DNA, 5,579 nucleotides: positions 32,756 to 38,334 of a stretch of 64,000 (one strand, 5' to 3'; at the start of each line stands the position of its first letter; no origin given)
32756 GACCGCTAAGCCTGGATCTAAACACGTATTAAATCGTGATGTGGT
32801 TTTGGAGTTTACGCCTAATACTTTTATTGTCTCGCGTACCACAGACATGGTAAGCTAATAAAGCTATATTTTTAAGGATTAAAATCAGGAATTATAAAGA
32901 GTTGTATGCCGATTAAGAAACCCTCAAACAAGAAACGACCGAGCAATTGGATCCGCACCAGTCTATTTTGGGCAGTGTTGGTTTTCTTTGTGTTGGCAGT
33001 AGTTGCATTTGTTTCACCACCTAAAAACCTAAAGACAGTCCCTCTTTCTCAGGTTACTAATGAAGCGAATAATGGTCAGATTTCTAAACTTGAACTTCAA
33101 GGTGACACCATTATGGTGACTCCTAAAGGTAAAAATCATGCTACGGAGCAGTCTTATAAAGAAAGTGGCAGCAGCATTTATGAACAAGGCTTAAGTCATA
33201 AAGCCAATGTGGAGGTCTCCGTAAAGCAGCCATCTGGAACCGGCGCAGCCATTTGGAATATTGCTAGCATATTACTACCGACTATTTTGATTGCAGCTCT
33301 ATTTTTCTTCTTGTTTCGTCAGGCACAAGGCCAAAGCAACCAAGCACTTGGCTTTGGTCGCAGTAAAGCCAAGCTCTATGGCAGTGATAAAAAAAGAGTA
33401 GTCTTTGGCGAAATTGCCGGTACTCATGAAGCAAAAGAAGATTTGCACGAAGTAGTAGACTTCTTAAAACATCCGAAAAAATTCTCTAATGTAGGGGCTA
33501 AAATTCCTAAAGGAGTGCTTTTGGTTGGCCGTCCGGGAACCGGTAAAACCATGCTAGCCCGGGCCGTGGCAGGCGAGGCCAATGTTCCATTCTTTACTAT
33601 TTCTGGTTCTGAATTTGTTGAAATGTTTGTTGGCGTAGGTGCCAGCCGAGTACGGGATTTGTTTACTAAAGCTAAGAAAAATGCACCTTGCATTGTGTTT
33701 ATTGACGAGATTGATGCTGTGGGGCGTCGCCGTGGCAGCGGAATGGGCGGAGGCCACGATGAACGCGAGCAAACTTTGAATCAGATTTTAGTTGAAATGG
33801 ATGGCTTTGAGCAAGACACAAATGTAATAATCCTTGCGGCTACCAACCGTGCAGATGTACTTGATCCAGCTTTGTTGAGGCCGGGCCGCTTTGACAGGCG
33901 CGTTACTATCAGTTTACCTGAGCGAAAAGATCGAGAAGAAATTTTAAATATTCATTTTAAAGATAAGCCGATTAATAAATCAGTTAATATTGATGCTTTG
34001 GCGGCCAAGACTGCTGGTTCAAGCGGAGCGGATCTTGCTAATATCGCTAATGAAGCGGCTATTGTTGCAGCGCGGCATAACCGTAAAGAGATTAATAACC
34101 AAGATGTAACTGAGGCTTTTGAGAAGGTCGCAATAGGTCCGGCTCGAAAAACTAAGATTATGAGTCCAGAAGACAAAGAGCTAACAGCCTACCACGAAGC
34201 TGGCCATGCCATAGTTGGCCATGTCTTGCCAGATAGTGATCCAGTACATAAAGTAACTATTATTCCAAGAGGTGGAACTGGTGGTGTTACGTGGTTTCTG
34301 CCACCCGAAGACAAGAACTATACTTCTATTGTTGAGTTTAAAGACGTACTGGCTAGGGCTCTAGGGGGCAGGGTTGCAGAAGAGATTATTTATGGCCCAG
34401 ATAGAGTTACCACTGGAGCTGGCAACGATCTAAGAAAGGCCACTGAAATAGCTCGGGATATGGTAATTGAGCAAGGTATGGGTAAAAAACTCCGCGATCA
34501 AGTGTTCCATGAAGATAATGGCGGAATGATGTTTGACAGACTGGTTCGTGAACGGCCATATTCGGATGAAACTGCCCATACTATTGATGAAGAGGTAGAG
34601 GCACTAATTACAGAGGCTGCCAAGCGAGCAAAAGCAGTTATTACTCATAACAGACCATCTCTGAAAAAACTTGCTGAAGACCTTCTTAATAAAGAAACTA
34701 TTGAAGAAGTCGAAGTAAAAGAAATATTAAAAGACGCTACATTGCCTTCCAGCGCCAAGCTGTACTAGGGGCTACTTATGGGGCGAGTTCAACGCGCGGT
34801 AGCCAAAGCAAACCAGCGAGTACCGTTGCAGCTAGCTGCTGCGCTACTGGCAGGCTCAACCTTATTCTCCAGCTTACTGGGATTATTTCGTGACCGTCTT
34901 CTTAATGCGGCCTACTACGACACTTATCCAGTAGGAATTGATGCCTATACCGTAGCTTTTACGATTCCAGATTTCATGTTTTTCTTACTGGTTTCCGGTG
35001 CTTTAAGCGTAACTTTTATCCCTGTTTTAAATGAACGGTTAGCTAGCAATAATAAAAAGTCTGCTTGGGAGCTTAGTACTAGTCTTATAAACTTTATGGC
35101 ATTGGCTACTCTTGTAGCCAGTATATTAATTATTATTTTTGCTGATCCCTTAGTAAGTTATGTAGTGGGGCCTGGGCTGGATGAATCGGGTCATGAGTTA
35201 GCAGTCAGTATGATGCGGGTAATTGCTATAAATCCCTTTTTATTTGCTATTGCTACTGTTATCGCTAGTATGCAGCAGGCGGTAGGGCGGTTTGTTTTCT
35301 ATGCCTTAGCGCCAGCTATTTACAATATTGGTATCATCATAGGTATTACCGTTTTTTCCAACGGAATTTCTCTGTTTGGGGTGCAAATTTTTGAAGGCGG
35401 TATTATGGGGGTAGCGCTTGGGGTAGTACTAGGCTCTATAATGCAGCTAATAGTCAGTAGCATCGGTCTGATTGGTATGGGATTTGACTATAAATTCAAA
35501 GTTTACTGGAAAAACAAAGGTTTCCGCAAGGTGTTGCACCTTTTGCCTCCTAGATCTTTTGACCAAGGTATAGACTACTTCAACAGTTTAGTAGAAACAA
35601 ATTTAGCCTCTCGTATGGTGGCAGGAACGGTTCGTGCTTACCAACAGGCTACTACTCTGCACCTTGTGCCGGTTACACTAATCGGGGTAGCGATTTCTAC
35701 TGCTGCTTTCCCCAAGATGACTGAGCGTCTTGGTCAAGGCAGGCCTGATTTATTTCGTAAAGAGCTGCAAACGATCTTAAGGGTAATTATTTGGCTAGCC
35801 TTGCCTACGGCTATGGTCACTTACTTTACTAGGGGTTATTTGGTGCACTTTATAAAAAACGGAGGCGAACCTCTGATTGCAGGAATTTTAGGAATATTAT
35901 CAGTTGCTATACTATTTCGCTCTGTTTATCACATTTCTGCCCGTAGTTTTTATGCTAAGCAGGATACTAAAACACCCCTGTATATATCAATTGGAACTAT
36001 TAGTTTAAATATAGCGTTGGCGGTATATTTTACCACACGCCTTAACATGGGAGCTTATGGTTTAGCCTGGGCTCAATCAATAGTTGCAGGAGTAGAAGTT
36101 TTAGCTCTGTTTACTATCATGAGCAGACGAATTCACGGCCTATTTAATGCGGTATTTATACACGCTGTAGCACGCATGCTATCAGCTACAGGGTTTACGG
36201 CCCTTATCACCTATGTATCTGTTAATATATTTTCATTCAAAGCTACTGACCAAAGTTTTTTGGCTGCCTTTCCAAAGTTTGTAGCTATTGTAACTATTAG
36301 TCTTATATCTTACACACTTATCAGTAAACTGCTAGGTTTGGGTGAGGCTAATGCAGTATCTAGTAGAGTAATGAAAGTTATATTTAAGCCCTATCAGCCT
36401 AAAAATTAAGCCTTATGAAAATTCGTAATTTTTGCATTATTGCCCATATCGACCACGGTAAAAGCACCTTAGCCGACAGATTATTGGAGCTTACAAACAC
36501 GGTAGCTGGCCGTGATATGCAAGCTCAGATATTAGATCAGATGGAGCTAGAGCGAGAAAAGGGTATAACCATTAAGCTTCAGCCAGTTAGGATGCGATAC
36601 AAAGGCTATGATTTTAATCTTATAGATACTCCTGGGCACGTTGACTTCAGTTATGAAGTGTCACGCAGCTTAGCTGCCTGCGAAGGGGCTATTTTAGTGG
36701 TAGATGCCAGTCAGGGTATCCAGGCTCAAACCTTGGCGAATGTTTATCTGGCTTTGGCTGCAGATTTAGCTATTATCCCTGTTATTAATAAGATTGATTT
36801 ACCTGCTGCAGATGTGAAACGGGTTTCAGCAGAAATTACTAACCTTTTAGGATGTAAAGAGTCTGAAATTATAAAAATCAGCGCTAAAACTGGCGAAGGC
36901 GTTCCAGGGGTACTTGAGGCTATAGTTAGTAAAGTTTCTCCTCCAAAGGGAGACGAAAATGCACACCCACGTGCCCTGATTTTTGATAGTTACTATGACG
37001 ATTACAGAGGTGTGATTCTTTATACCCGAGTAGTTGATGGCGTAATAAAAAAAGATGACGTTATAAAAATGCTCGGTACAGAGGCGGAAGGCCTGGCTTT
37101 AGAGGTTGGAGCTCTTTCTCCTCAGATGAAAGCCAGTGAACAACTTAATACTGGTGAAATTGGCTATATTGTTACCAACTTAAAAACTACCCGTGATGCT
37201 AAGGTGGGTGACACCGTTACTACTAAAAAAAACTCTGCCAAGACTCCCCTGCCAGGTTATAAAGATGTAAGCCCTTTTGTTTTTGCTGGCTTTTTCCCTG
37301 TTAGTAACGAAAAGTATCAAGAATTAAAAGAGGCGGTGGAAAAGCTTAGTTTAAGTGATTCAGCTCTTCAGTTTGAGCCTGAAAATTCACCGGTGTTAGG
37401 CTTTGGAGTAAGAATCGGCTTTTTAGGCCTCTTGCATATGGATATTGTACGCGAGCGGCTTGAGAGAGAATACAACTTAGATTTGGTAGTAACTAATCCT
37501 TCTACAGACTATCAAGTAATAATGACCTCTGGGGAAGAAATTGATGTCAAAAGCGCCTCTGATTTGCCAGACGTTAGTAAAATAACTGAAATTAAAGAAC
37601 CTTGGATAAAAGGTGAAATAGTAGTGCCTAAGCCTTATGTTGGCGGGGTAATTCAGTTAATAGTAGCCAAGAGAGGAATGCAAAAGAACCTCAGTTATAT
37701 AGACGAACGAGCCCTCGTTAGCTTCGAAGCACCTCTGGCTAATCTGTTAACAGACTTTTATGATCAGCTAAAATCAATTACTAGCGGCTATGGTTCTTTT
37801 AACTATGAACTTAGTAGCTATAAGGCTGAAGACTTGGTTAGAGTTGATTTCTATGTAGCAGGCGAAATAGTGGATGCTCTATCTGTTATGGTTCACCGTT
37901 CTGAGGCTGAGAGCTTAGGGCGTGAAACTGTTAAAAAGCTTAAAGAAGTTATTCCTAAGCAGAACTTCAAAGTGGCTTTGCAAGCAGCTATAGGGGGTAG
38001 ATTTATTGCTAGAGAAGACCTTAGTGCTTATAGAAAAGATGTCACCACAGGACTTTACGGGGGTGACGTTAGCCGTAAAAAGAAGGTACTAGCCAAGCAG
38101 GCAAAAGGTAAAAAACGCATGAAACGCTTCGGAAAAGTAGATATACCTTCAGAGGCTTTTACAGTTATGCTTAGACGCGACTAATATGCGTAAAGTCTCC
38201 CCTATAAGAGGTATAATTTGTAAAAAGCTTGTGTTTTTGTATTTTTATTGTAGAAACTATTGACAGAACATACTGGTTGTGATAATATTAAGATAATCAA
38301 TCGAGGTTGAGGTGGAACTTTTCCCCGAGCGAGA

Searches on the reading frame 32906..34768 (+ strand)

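Call 36: search_protein_families(library=pfam, proteins=[window:32906-34768:+], max_evalue=0.00001)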
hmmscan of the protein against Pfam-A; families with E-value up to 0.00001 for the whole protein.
window:32906-34768:+ (620 aa): 5 families
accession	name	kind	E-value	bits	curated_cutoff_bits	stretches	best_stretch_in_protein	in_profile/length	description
PF01434.24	Peptidase_M41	-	1.2e-62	211.6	29.9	1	418-607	2-191/191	Peptidase family M41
PF00004.35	AAA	-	2.3e-46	157.9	21.2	1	204-336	1-130/131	ATPase family associated with various cellular activities (AAA)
PF17862.7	AAA_lid_3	-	1.2e-11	44.4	27.2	1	359-402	1-44/45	AAA+ lid domain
PF07728.20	AAA_5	-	5.9e-07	30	22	1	203-324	1-136/139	AAA domain (dynein-related subfamily)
PF06480.20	FtsH_ext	-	8e-07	29.7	25.5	1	20-84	2-70/103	FtsH Extracellular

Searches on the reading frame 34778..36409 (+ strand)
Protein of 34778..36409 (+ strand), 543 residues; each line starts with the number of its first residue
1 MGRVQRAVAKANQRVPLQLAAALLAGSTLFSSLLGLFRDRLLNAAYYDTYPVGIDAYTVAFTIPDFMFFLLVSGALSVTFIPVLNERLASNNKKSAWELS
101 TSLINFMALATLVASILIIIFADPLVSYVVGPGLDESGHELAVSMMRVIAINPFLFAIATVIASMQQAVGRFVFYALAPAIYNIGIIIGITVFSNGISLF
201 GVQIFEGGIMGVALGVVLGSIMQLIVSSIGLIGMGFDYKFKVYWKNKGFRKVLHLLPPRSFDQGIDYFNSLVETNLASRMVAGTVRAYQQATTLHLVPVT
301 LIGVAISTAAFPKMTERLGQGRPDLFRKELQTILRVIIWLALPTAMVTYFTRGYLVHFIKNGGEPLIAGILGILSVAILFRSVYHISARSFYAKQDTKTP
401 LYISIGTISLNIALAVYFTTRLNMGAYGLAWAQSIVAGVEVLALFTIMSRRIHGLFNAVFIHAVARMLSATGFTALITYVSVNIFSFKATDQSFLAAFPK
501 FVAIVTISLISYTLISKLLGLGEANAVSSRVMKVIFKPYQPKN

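Call 36: search_protein_families(library=pfam, proteins=[window:34778-36409:+], max_evalue=0.00001)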
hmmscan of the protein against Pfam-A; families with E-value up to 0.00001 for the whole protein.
window:34778-36409:+ (543 aa): 2 families
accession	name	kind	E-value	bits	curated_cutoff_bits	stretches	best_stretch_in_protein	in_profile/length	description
PF03023.19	MurJ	-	4.8e-62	210.5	27.4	1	54-486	11-437/451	Lipid II flippase MurJ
PF01554.23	MatE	-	3.8e-15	56.4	24.9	1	287-415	30-159/161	MatE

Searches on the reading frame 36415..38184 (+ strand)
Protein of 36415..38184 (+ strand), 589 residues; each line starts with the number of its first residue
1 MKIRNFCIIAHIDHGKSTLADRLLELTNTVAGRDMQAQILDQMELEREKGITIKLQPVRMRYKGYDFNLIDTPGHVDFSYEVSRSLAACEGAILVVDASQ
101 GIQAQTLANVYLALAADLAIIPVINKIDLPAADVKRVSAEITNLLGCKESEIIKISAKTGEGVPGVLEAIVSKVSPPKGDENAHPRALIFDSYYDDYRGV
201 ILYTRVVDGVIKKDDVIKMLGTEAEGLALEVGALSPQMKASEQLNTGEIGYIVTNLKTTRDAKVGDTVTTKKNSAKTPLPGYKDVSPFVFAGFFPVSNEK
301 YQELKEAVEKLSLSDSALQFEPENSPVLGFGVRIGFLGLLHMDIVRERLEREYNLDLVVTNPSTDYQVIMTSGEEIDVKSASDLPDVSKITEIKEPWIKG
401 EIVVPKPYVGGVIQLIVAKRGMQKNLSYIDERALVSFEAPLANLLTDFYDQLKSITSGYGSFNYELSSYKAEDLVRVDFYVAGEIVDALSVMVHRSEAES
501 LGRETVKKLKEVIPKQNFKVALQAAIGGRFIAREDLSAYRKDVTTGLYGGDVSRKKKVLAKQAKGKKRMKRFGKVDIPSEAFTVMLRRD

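Call 36: search_protein_families(library=pfam, proteins=[window:36415-38184:+], max_evalue=0.00001)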
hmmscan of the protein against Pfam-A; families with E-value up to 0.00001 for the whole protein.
window:36415-38184:+ (589 aa): 5 families
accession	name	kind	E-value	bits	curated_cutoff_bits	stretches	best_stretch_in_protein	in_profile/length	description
PF00009.33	GTP_EFTU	-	3e-57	193.7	26.5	1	2-174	2-186/188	Elongation factor Tu GTP binding domain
PF06421.17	LepA_C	-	5.4e-42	142.7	29.7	1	482-586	2-106/107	GTP-binding protein LepA C-terminus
PF00679.30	EFG_C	-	8.4e-19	67.8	27.9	1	393-471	2-80/89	Elongation factor G C-terminus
PF03144.31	GTP_EFTU_D2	-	1.3e-09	38.8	30.3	1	199-269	1-73/73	Elongation factor Tu domain 2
PF01926.29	MMR_HSR1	-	4e-07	30.6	21.9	1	12-126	8-113/113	50S ribosome-binding GTPase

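Call 37: find_related_loci(query=window:36415-38181:+, collection=genome_contigs, flank=6000)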
Query window:36415-38181:+ (589 aa) in genome_contigs; peptide patterns used: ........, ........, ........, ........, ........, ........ (x = any residue, [..] = any of these).
599 stretches matched a pattern (row limit reached: there are more); 553 encode a relative of the query (tblastn E <= 1e-3); the best 80 are kept; 80 distinct loci.
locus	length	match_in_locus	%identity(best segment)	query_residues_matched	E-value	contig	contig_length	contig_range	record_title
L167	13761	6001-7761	83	3-589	0e+0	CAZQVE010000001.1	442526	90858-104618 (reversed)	MAG TPA_asm: uncultured Candidatus Saccharibacteria bacterium isolate SRP263527_co2_210 genome assembly, contig: NODE_5_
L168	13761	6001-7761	83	3-589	0e+0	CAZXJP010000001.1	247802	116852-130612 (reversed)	MAG TPA_asm: uncultured Candidatus Saccharibacteria bacterium isolate SRP334346_co1_113 genome assembly, contig: NODE_57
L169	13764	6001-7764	82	2-589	0e+0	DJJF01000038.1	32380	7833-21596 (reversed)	MAG TPA_asm: Candidatus Saccharibacteria bacterium UBA6575 UBA6575_contig_1387, whole genome shotgun sequence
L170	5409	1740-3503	84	2-589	0e+0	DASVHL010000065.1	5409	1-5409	MAG TPA_asm: Candidatus Saccharimonadales bacterium isolate SMAG_U2965 k141_2644, whole genome shotgun sequence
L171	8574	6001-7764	82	2-589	0e+0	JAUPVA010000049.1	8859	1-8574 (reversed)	MAG: Patescibacteria group bacterium isolate erpe_2018_sw_21hr_WHONDRS-SW48-000092_B_bin.69 scaffold_760315, whole genom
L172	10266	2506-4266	83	3-589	0e+0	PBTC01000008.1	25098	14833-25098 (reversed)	MAG: Candidatus Saccharibacteria bacterium isolate NP70 28117, whole genome shotgun sequence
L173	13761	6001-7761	82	3-589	0e+0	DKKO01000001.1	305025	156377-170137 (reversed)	MAG TPA_asm: Candidatus Saccharibacteria bacterium UBA6664 UBA6664_contig_1050, whole genome shotgun sequence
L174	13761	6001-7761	82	3-589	0e+0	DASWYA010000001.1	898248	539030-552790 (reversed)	MAG TPA_asm: Candidatus Saccharimonadales bacterium isolate SMAG_U3699 k141_583944, whole genome shotgun sequence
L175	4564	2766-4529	82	2-589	0e+0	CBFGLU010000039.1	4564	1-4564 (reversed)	MAG TPA_asm: uncultured bacterium isolate SRR28044139_metabat2_20 genome assembly, contig: ERZ27254127.4519, whole genom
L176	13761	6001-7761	82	3-589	0e+0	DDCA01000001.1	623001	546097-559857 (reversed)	MAG TPA_asm: Candidatus Saccharibacteria bacterium UBA2018 UBA2018_contig_28, whole genome shotgun sequence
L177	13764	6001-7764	82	2-589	0e+0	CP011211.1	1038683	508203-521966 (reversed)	MAG: Candidatus Saccharibacteria bacterium GW2011_GWC2_44_17, complete genome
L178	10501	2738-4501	82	2-589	0e+0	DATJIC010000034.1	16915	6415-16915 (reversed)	MAG TPA_asm: Verrucomicrobiia bacterium isolate SMAG_U15528 k141_9798841, whole genome shotgun sequence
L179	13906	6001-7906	82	3-589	0e+0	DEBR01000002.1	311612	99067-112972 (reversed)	MAG TPA_asm: Candidatus Saccharibacteria bacterium UBA2951 UBA2951_contig_3, whole genome shotgun sequence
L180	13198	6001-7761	82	3-589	0e+0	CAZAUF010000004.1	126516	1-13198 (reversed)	MAG TPA_asm: uncultured Candidatus Saccharibacteria bacterium isolate SRP144015_co1_45 genome assembly, contig: NODE_73_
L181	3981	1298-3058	82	3-589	0e+0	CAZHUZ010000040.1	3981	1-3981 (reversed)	MAG TPA_asm: uncultured Candidatus Saccharibacteria bacterium isolate SRP285395_co1_275 genome assembly, contig: NODE_44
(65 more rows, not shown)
